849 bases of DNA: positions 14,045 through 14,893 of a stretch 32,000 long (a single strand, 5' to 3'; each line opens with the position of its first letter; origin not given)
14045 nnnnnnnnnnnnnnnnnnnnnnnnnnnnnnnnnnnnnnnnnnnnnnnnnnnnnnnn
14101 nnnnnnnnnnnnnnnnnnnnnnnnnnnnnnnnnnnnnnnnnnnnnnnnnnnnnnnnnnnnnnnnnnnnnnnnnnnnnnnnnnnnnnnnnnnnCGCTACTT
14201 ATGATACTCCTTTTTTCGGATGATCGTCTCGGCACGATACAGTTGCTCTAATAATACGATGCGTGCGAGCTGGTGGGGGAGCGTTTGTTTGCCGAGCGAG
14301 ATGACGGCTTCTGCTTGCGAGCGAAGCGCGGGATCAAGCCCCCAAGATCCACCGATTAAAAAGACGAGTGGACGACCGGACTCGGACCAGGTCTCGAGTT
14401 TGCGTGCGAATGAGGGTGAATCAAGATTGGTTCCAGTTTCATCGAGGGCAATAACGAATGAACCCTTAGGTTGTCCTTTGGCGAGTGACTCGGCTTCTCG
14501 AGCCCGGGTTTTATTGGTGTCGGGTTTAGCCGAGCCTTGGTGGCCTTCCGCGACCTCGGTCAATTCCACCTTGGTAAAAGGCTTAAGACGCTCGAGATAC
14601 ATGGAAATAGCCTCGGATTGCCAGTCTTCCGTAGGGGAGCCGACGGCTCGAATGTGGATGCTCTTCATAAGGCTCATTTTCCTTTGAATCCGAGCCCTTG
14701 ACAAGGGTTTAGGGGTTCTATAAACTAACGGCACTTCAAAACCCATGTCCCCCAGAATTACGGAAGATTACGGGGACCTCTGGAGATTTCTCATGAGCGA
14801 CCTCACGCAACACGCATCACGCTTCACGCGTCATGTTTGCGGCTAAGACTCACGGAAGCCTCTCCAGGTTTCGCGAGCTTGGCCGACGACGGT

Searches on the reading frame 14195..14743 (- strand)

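Call 82: search_protein_families(library=pfam, proteins=[window:14195-14743:-], max_evalue=0.001)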
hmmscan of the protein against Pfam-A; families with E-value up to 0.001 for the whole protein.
window:14195-14743:- (182 aa): 1 family
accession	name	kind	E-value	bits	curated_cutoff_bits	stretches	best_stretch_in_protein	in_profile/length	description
PF02590.22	SPOUT_MTase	-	1.3e-45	155.5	27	1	29-181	3-154/154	Predicted SPOUT methyltransferase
